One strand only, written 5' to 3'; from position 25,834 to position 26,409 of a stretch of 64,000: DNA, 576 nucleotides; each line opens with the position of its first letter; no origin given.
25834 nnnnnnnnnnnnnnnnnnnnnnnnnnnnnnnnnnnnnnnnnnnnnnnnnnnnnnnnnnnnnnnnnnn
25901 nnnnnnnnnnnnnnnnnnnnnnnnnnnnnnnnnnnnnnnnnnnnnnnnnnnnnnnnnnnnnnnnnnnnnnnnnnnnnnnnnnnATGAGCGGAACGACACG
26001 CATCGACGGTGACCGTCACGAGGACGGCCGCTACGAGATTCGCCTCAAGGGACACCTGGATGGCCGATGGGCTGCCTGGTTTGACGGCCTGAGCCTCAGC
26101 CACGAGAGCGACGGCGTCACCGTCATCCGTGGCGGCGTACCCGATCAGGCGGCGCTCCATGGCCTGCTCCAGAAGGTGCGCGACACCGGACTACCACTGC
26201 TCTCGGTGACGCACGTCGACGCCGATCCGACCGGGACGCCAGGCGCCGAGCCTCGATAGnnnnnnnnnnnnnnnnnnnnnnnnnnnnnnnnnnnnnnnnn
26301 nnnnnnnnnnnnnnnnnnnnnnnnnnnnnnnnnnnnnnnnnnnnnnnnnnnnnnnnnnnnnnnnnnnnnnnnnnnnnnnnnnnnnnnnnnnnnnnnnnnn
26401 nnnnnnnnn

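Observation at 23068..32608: Tandem cassettes b and c: repeated 4-gene module [LAL/STAND-LuxR regulator - small RYEIRL protein - DUF4386 - TIGR00026 F420 nitroreductase], candidate undescribed inducible membrane-redox system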

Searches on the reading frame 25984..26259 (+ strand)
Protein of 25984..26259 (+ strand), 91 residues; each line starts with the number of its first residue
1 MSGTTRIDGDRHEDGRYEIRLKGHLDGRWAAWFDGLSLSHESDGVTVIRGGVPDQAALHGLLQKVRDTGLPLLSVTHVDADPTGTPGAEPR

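Call 5: search_protein_families(library=pfam, proteins=[window:25984-26259:+], max_evalue=0.01)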
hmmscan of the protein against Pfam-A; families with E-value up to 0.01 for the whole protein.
window:25984-26259:+ (91 aa): 0 families

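Call 7: search_protein_families(library=ncbifam, proteins=[window:25984-26259:+], max_evalue=0.01)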
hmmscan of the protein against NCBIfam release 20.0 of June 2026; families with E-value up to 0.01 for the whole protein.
window:25984-26259:+ (91 aa): 0 families
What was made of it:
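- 25984..26259 (+): Small protein b (91 aa, 'RYEIRL............'), beta-alpha-beta-beta-alpha-beta fold, no named family. No Pfam or NCBIfam hit (calls 5, 7).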

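Call 8: find_homologous_proteins(query=window:25984-26259:+)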
Query window:25984-26259:+ (91 aa): 7999 proteins with E <= 0.001 among 8000 candidates; the best 120 are listed.
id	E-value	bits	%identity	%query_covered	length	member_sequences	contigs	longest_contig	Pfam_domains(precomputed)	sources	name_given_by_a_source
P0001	7.1e-53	195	97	100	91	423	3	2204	-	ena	-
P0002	3.6e-50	186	92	100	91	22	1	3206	-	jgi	jgi:hypothetical protein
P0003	3.8e-50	186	93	100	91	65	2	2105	-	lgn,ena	-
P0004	5.7e-50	185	92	100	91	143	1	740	-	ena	-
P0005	7.2e-50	185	94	99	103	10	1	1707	-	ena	-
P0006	2.5e-49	183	91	100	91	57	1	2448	-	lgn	-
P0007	4.7e-47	176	87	100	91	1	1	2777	-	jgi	jgi:hypothetical protein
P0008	1.6e-46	174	87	100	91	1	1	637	-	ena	-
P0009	2.5e-46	174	87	100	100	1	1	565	-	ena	-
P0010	1.7e-45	171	86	100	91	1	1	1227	-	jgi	jgi:hypothetical protein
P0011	2.3e-45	171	88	100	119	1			-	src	-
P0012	9.5e-45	169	86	100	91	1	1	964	-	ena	-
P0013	1.5e-44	168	85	100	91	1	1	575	-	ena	-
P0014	3.5e-44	167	84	99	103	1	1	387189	-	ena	-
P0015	4.0e-44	167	85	100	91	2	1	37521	-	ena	-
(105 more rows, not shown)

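Call 10: find_related_loci(query=A1, collection=genome_contigs, flank=10000)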
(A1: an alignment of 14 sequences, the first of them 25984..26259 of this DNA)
Query A1 (91 aa) in genome_contigs; peptide patterns used: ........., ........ (x = any residue, [..] = any of these).
599 stretches matched a pattern (row limit reached: there are more); 584 encode a relative of the query (tblastn E <= 1e-3); the best 80 are kept; 80 distinct loci.
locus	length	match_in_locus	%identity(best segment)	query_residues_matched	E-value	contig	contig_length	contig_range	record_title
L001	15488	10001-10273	98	1-91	9e-56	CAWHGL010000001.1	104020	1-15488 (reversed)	MAG: uncultured Chloroflexia bacterium isolate MFD00392.bin.2.284 genome assembly, contig: contig_16930, whole genome sh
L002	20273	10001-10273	97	1-91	3e-55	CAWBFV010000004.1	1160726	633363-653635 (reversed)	MAG: uncultured Chloroflexia bacterium isolate MFD09212.bin.2.194 genome assembly, contig: contig_2320, whole genome sho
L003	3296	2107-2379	95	1-91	3e-55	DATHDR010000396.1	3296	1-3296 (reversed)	MAG TPA_asm: Verrucomicrobiia bacterium isolate SMAG_U12399 k141_231426, whole genome shotgun sequence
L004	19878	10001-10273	79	1-91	9e-42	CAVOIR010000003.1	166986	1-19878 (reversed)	MAG: uncultured Chloroflexia bacterium isolate MFD10007.bin.2.47 genome assembly, contig: contig_26449, whole genome sho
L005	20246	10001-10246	74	10-91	5e-38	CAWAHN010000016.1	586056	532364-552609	MAG: uncultured Chloroflexia bacterium isolate MFD02134.bin.2.85 genome assembly, contig: contig_5322, whole genome shot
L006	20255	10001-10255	71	7-91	3e-36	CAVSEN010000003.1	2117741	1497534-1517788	MAG: uncultured Chloroflexia bacterium isolate MFD01872.bin.2.209 genome assembly, contig: contig_98462, whole genome sh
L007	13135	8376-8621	74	10-90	3e-35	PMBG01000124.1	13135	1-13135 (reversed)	MAG: Chloroflexi bacterium isolate fen_1067 73.20120700_E3M.75_contig_9605, whole genome shotgun sequence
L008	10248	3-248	71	10-91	4e-35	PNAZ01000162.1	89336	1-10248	MAG: Chloroflexi bacterium isolate palsa_1033 73.20110800_P1M.33_contig_3639, whole genome shotgun sequence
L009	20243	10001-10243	73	1-81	2e-34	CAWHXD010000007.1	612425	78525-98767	MAG: uncultured Chloroflexia bacterium isolate MFD02416.bin.2.153 genome assembly, contig: contig_30774, whole genome sh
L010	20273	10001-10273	66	1-91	5e-34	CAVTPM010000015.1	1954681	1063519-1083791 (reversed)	MAG: uncultured Actinomycetota bacterium isolate MFD00905.bin.2.215 genome assembly, contig: contig_793, whole genome sh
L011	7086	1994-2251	67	6-90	1e-33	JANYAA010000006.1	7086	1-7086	MAG: Chloroflexi bacterium isolate GL140_5_metabat_147_sub GL140_5_k141_1537183, whole genome shotgun sequence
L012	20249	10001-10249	67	9-91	4e-33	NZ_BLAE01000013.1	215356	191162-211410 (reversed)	Acrocarpospora macrocephala strain NBRC 16266 sequence013, whole genome shotgun sequence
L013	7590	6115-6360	70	9-90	5e-33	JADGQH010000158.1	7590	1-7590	MAG: Chloroflexota bacterium isolate Chersky.27_23 contig-100_2149, whole genome shotgun sequence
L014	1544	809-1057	70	9-91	2e-33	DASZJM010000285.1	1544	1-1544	MAG TPA_asm: Candidatus Methylomirabilota bacterium isolate SMAG_U6629 k141_1607491, whole genome shotgun sequence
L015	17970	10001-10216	75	9-80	6e-33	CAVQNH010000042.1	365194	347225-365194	MAG: uncultured Actinomycetes bacterium isolate MFD00125.bin.2.26 genome assembly, contig: contig_4879, whole genome sho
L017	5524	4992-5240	67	9-91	3e-32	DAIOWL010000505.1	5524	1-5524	MAG TPA_asm: Streptosporangiaceae bacterium isolate CTOTU28759 NODE_802_length_5524_cov_9.537941, whole genome shotgun s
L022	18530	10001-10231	73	15-91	1e-31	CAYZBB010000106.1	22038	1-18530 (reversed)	MAG TPA_asm: uncultured Actinomycetes bacterium isolate SRP342105_co1_274 genome assembly, contig: NODE_3142_length_2203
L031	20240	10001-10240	65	10-89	1e-30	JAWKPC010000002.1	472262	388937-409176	MAG: Thermomicrobiales bacterium isolate ABC1.20 ABC1.20.fa-2, whole genome shotgun sequence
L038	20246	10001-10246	62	9-90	2e-30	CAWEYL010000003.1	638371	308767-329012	MAG: uncultured Chloroflexia bacterium isolate MFD05942.bin.2.177 genome assembly, contig: contig_41381, whole genome sh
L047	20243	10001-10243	67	1-81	8e-30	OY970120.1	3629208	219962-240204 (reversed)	MAG: uncultured Actinomycetota bacterium isolate MFD01275.bin.c.22 genome assembly, chromosome: 1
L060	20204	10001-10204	69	16-83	3e-28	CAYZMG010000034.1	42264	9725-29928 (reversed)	MAG TPA_asm: uncultured Acidimicrobiales bacterium isolate binchicken_co266_12 genome assembly, contig: NODE_1676_length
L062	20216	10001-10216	68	16-87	5e-28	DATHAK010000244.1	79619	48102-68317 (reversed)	MAG TPA_asm: Blastococcus sp. isolate SMAG_U10688 k141_166190, whole genome shotgun sequence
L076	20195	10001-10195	72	17-81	4e-27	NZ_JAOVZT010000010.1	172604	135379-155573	Geodermatophilus sp. YIM 151500 NODE_10_length_172604_cov_263.956183, whole genome shotgun sequence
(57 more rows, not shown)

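Call 21: search_solved_structures(query=A2, max_evalue=10, show_alignments=2)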
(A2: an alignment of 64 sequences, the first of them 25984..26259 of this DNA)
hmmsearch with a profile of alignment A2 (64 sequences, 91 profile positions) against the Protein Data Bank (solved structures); distinct sequences matched with E-value up to 10: 6.
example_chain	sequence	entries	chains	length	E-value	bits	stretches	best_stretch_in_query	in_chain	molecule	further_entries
8dqj_D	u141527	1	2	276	0.81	12.7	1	12-76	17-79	AA_TRNA_LIGASE_II domain-containing protein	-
8dqg_D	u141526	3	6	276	0.81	12.7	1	12-76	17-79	AA_TRNA_LIGASE_II domain-containing protein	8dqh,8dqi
6jp2_A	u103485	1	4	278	0.81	12.7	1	12-76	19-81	Pyrrolysyl-tRNA synthetase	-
7u0r_A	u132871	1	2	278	0.81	12.7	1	12-76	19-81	Pyrrolysyl-tRNA synthetase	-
6ezd_A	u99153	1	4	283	0.84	12.6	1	12-76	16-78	Pyrrolysyl-tRNA synthetase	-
8c49_A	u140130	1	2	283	0.86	12.6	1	12-76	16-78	Pyrrolysyl-tRNA synthetase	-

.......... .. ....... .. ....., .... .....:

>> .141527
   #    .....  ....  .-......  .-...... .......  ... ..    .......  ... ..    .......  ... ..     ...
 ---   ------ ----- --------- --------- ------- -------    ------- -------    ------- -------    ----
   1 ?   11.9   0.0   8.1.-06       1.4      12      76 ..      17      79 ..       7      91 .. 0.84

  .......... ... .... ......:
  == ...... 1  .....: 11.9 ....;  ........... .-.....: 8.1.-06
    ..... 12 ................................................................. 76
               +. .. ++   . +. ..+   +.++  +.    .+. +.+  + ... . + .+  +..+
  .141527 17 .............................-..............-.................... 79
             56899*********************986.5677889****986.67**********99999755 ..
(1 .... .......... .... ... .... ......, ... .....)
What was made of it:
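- Tried and rejected: A PDB sequence search with the small-protein profile gives only chance hits (call 21).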

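Call 28: predict_structure(alignment_id=A2)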
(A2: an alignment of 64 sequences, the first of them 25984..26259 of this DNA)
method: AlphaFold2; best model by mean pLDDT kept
length: 91 residues; sequences in the alignment: 64
mean_pLDDT: 75.2   pTM: 0.59
mean pLDDT of the five models: 75.2, 74.0, 72.9, 72.6, 71.7
residues with pLDDT >= 90: 18; 70-90: 46; 50-70: 7; < 50: 20
segments of 3 or more residues with pLDDT < 50: 1-11, 81-89
pLDDT, mean of each block of 10 residues (from residue 1): 43 74 86 86 90 84 89 81 46 55
secondary structure, 60 per line:
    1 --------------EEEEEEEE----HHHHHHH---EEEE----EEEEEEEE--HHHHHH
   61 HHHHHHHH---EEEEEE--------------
elements in order: E15-22 H27-33 E37-40 E45-52 H55-68 E72-77
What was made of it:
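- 25984..26259 (+): AF2 pLDDT 75 (call 28).
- On ACT / ferredoxin-like regulatory domains (for the small protein): The AF2 model has this topology (call 28).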

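Call 33: fold_search(model_id=the predicted structure, library=pdb)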
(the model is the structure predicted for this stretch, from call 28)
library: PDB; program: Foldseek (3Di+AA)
matches with E <= 10: 1294; with E <= 0.001: 0
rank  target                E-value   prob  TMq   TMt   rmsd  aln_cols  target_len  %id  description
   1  5zng_A                2.0e-02  0.99  0.44  0.49   4.3        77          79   27  The crystal complex of immune receptor RGA5A_S of Pia from rice (Oryzae sativa) with rice blast (Magnaporthe oryzae) e (released 2018-10-24)
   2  4rjv_C                2.0e-02  0.99  0.46  0.51   3.8        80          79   20  Crystal Structure of a De Novo Designed Ferredoxin Fold, Northeast Structural Genomics Consortium (NESG) Target OR461 (released 2014-10-22)
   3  2f1f_B                2.3e-02  1.00  0.52  0.32   2.7        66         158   12  Crystal structure of the regulatory subunit of acetohydroxyacid synthase isozyme III from E. coli (released 2006-01-24)
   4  2f1f_A                2.8e-02  1.00  0.53  0.32   2.9        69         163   12  Crystal structure of the regulatory subunit of acetohydroxyacid synthase isozyme III from E. coli (released 2006-01-24)
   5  2lxf_MODEL_1_A        3.4e-02  0.96  0.47  0.37  10.6        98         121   16  Solution NMR structure of a potential acylphosphatase from Giardia lamblia, Seattle Structural Genomics Center (released 2012-09-12)
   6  2l48_MODEL_1_A        3.4e-02  0.95  0.41  0.43   8.7        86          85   13  Solution structure of the PlyG cell wall binding domain (released 2011-10-12)
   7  6lpi_E                3.8e-02  0.99  0.49  0.50   3.8        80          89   16  Crystal Structure of AHAS holo-enzyme (released 2020-11-18)
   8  9qup_B                3.8e-02  0.99  0.47  0.29   3.5        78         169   20  Tb(III)-bound de novo protein scaffold TFD-EE MPNN (released 2025-11-19)
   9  6wxo_B                3.8e-02  0.98  0.46  0.27   3.8        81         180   15  De novo TIM barrel-ferredoxin fold fusion homodimer with 2-histidine 2-glutamate centre TFD-HE (released 2020-11-25)
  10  5l38_B                4.1e-02  0.99  0.48  0.50   4.8        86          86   15  The structure of the hexagonal shell protein MSM0272 from the RMM microcompartment (released 2016-12-14)
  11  2kl8_MODEL_1_A        4.3e-02  0.96  0.43  0.46   4.2        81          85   16  Solution NMR Structure of de novo designed ferredoxin-like fold protein, Northeast Structural Genomics Consort (released 2009-07-28)
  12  3ibw_A                4.3e-02  0.95  0.40  0.45   4.2        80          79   18  Crystal Structure of the ACT domain from GTP pyrophosphokinase of Chlorobium tepidum. Northeast Structural Genomics Co (released 2009-07-28)
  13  3wqb_B                4.6e-02  0.93  0.41  0.38   5.7        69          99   14  Crystal structure of aeromonas sobria serine protease (ASP) and the chaperone (ORF2) complex (released 2015-03-25)
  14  2vd3_B                5.2e-02  0.96  0.43  0.17   3.9        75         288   15  The structure of histidine inhibited HisG from Methanobacterium thermoautotrophicum (released 2008-11-04)
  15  2ko1_MODEL_1_A        5.2e-02  0.93  0.40  0.41   4.3        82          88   17  Solution NMR structure of the ACT domain from GTP pyrophosphokinase of Chlorobium tepidum. Northeast Structura (released 2009-09-29)
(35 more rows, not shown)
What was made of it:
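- Its fold is ACT-like, which is typical of small-ligand regulatory domains (calls 28, 33).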

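Call 35: search_protein_families(library=padloc, proteins=[window:25984-26259:+], max_evalue=0.01)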
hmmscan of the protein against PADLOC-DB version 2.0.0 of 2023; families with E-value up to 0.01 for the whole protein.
window:25984-26259:+ (91 aa): 0 families

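Call 43: search_protein_families(library=pfam, proteins=[L017:3405-4775:-, L031:11007-13274:+, L031:10280-10939:+, L047:10301-12523:+, L062:10992-12020:+, L060:10227-11000:+, L007:9435-10805:+, L038:11886-12908:+, L022:11042-12139:+, L076:10737-12014:+], max_evalue=0.0001)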
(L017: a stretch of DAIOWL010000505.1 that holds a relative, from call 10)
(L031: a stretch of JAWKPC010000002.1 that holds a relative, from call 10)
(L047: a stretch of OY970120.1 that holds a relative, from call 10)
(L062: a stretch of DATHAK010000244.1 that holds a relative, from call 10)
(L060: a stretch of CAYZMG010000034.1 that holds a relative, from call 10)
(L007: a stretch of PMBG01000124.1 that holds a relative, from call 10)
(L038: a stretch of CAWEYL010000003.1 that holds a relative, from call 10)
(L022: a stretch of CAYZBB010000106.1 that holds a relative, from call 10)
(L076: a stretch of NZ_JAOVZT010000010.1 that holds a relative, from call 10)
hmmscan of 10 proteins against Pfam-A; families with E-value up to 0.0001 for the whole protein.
L017:3405-4775:- (456 aa): 3 families
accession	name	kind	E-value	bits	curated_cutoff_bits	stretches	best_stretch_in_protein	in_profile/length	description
PF07690.21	MFS_1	-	6.8e-31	107.9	33.4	2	61-298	4-230/347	Major Facilitator Superfamily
PF13347.12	MFS_2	-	1.5e-11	43.9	27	1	99-424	36-377/427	MFS/sugar transport protein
PF00083.30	Sugar_tr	-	2.2e-06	27.3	22.3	1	279-382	10-121/452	Sugar (and other) transporter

L031:11007-13274:+ (755 aa): 1 family
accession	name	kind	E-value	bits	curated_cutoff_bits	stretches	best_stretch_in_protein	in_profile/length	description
PF03176.21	MMPL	-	6.7e-84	282.1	20.5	2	53-383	7-331/333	MMPL family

L031:10280-10939:+ (219 aa): 1 family
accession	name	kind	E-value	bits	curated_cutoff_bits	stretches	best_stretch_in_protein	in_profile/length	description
PF14333.11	DUF4389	-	1.3e-19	70.3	25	1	146-215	6-74/76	Domain of unknown function (DUF4389)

L047:10301-12523:+ (740 aa): 1 family
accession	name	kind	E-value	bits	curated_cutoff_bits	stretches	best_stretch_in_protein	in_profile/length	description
PF03176.21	MMPL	-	4e-83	279.6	20.5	2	45-364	2-332/333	MMPL family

L062:10992-12020:+ (342 aa): 3 families
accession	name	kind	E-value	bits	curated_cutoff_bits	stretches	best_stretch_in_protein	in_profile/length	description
PF13602.12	ADH_zinc_N_2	-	7.9e-24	85.5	27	1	196-320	1-134/134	Zinc-binding dehydrogenase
PF00107.32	ADH_zinc_N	-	2e-15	57.3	31.8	1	165-244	1-88/129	Zinc-binding dehydrogenase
PF08240.17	ADH_N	-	2e-12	47.7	23.5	1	27-122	2-102/104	Alcohol dehydrogenase GroES-like domain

L060:10227-11000:+ (257 aa): 2 families
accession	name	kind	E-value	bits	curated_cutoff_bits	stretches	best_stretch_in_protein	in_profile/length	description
PF00005.33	ABC_tran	-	2.3e-31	109.7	25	1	40-186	1-136/137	ABC transporter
PF13304.12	AAA_21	-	2.6e-06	28.1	27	0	52-73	1-22/304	AAA domain, putative AbiEii toxin, Type IV TA system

L007:9435-10805:+ (456 aa): 0 families

L038:11886-12908:+ (340 aa): 4 families
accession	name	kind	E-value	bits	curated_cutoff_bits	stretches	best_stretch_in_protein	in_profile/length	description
PF07992.20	Pyr_redox_2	-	9.4e-27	94.6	26.1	1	37-309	1-287/291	Pyridine nucleotide-disulphide oxidoreductase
PF00890.30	FAD_binding_2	-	2.6e-07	30.6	20.4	1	38-76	1-39/414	FAD binding domain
PF03486.20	HI0933_like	-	5.4e-05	23.2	50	0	38-68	2-32/244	HI0933-like protein Rossmann domain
PF01266.30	DAO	-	7.8e-05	22.8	27.9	1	38-71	1-35/353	FAD dependent oxidoreductase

L022:11042-12139:+ (365 aa): 2 families
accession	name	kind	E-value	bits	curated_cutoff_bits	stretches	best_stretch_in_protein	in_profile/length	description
PF00005.33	ABC_tran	-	1.6e-23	84.3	25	1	68-206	2-137/137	ABC transporter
PF13304.12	AAA_21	-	5.8e-11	43.4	27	1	178-237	238-300/304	AAA domain, putative AbiEii toxin, Type IV TA system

L076:10737-12014:+ (425 aa): 3 families
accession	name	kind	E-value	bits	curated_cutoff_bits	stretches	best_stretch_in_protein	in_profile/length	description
PF13602.12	ADH_zinc_N_2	-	2.7e-24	87.1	27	1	280-404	1-134/134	Zinc-binding dehydrogenase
PF00107.32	ADH_zinc_N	-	4.7e-14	52.9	31.8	1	249-328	1-88/129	Zinc-binding dehydrogenase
PF08240.17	ADH_N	-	1.3e-10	41.9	23.5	1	110-202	1-98/104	Alcohol dehydrogenase GroES-like domain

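Call 59: search_protein_families(library=ncbifam, proteins=[L062:10992-12020:+, L038:11886-12908:+], max_evalue=0.00001)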
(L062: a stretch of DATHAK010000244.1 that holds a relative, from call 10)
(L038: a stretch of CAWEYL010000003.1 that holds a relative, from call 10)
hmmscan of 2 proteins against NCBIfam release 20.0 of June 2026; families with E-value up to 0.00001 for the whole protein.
L062:10992-12020:+ (342 aa): 17 families
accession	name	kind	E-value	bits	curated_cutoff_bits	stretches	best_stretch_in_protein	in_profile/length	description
TIGR02824.1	quinone_pig3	subfamily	2.9e-38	131.7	296.8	1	1-243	1-236/325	putative NAD(P)H quinone oxidoreductase, PIG3 family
NF010344.0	PRK13771.1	subfamily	1.6e-26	93.1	349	2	106-322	116-333/334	putative alcohol dehydrogenase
NF041172.1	AcrlCoa_red_Thmprot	equivalog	1.3e-25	90.1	500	1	107-321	117-333/334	acryloyl-CoA reductase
TIGR01751.1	crot-CoA-red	equivalog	3.4e-24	85.3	378.55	2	104-211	138-248/398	crotonyl-CoA carboxylase/reductase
TIGR02823.1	oxido_YhdH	subfamily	2.6e-22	79.1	297.25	1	16-240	15-237/324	acrylyl-CoA reductase family protein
TIGR02817.1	adh_fam_1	subfamily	3.5e-20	72.7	284.05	1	19-211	21-207/336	zinc-binding alcohol dehydrogenase family protein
NF008024.0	PRK10754.1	subfamily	1.2e-19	70.5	348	1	8-230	9-224/327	NADPH:quinone reductase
NF058644.1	CurcmRedCuraProt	equivalog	7.2e-13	48.3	440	1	78-214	69-204/336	NADPH-dependent curcumin/dihydrocurcumin reductase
NF051456.1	acrylyl_AcuI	equivalog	2.2e-11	43.1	440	1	16-321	16-323/325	acrylyl-CoA reductase (NADPH)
NF041183.1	Pks2_ls1_myc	equivalog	9.2e-11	39.3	2400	1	70-217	1463-1608/2086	sulfolipid-1 biosynthesis phthioceranic/hydroxyphthioceranic acid synthase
NF041097.1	keto_inos_dh_IolM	equivalog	1.7e-10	40.1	450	0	106-212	151-265/389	scyllo-inosose 3-dehydrogenase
NF047908.1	AldhRedAhr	equivalog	8.9e-10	37.9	470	1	104-320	118-333/335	NADPH-dependent aldehyde reductase Ahr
NF003808.0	PRK05396.1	equivalog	4.7e-09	35.6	380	0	106-214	119-225/341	L-threonine 3-dehydrogenase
TIGR03989.1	Rxyl_3153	subfamily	7.7e-09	35.3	440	0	2-99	3-85/370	NDMA-dependent alcohol dehydrogenase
NF007642.0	PRK10309.1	equivalog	4.5e-08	32.7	550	0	104-204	113-212/347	galactitol-1-phosphate 5-dehydrogenase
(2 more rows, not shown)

L038:11886-12908:+ (340 aa): 22 families
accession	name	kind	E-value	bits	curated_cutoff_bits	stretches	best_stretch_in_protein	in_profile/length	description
TIGR01292.1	TRX_reduct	equivalog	1.1e-27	96.7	343.45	1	37-321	1-298/300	thioredoxin-disulfide reductase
TIGR03140.1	AhpF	equivalog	9.3e-24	83.8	502.9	1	34-324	210-513/515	alkyl hydroperoxide reductase subunit F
TIGR03143.1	AhpF_homolog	hypoth_equivalog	3.6e-16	58.9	687.65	1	37-326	5-311/555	putative alkyl hydroperoxide reductase F subunit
TIGR02053.1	MerA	equivalog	1.9e-14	53.6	454.45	1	102-318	100-327/465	mercury(II) reductase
NF040477.1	chlor_oxi_RclA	equivalog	3.3e-11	42.5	740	1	105-299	92-294/441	reactive chlorine resistance oxidoreductase RclA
NF005883.0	PRK07845.1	equivalog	2.1e-10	40.2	479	1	212-301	225-316/466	NAD(P)H-quinone dehydrogenase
NF004776.0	PRK06116.1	equivalog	9e-10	38.1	480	0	102-300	105-306/450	glutathione-disulfide reductase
TIGR01424.1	gluta_reduc_2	equivalog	5.4e-09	35.1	606.05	1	103-307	103-310/446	glutathione-disulfide reductase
NF007614.0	PRK10262.1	equivalog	6e-09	35.4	644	0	283-327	273-316/321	thioredoxin-disulfide reductase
NF003585.0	PRK05249.1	equivalog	3.9e-08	32.3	465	0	34-68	4-38/464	Si-specific NAD(P)(+) transhydrogenase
NF010311.1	PRK13748.1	subfamily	3.9e-07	29.3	600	0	265-320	369-425/560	mercury(II) reductase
NF005867.0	PRK07804.1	equivalog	4.5e-07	28.5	639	0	34-80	16-62/548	L-aspartate oxidase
NF005788.0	PRK07608.1-3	equivalog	4.6e-07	28.9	478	1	36-73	2-39/388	UbiH/UbiF family hydroxylase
NF004947.0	PRK06292.2-5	equivalog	5.4e-07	28.8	592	0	270-298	281-309/474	dihydrolipoyl dehydrogenase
NF045765.1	PhenlGlyoxDHPadH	equivalog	9.9e-07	28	475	0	205-303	185-281/416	NADH-dependent phenylglyoxylate dehydrogenase subunit epsilon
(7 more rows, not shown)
